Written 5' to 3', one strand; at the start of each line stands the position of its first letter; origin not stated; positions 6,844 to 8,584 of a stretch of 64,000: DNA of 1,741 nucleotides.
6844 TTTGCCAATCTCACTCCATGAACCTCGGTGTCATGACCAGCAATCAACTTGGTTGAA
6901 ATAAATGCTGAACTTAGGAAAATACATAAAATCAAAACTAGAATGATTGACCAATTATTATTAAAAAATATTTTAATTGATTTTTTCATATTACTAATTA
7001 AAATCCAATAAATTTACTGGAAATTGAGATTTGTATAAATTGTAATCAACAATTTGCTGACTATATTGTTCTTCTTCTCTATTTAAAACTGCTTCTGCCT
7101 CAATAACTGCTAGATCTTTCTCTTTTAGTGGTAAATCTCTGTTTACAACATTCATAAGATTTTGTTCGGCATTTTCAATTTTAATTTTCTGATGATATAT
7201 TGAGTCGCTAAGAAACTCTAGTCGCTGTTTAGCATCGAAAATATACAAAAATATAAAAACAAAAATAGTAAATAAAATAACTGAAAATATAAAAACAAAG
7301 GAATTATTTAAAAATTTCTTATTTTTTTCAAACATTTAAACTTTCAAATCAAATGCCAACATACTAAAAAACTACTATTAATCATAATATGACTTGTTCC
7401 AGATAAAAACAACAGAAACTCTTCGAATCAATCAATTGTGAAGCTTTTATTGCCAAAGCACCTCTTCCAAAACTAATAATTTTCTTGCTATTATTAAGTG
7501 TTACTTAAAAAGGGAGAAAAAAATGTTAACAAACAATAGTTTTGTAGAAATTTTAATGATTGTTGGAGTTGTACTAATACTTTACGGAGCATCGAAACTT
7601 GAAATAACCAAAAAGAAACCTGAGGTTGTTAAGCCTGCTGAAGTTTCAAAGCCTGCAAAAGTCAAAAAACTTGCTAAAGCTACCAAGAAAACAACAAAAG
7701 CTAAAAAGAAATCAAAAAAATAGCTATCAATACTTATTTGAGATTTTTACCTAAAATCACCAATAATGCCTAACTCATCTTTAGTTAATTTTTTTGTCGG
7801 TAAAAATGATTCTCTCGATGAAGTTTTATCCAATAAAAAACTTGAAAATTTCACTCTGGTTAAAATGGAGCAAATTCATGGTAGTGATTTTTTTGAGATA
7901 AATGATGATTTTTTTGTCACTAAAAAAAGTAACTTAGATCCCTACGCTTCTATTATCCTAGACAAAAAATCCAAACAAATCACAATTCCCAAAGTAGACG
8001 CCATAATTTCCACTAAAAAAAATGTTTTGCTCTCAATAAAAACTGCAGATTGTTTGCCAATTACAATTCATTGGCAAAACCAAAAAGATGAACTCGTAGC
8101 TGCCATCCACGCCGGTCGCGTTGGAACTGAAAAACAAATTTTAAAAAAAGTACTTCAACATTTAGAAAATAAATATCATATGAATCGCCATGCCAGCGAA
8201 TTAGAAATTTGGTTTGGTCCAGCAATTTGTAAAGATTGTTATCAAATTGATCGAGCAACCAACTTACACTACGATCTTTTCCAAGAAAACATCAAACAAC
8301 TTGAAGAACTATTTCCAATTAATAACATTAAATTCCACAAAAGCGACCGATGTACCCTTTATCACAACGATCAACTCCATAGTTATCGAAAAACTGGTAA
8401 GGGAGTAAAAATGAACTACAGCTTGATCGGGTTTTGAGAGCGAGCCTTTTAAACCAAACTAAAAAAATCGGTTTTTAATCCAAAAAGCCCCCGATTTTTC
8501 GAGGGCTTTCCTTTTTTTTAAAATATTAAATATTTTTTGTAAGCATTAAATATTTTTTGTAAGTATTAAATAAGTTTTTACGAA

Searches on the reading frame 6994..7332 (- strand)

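Call 42: search_protein_families(library=ncbifam, proteins=[window:6994-7332:-], max_evalue=1)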
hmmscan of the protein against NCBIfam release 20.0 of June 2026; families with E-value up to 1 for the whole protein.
window:6994-7332:- (112 aa): 2 families
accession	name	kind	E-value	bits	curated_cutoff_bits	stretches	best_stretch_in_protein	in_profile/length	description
NF047368.1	collar_FlbB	equivalog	0.027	14.2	110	1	13-89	8-89/193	periplasmic-type flagellar collar protein FlbB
NF049944.1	TonB_dep_PUIUD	equivalog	0.083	11.2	850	1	22-94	10-75/686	TonB-dependent receptor, PUIUD motif-type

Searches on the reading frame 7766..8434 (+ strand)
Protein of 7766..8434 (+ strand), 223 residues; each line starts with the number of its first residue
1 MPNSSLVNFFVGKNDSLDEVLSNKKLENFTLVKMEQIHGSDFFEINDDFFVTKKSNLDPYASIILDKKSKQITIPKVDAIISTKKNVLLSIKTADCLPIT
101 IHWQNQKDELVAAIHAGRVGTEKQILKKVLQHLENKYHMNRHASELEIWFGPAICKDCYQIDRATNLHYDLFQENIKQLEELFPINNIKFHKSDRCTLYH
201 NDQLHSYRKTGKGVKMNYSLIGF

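Call 22: search_protein_families(library=pfam, proteins=[window:7766-8434:+], max_evalue=0.01)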
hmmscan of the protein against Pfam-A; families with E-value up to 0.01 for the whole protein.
window:7766-8434:+ (223 aa): 1 family
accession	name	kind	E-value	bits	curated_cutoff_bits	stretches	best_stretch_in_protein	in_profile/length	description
PF02578.20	Cu-oxidase_4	-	2e-30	106.4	22.9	2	11-163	19-160/238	Multi-copper polyphenol oxidoreductase laccase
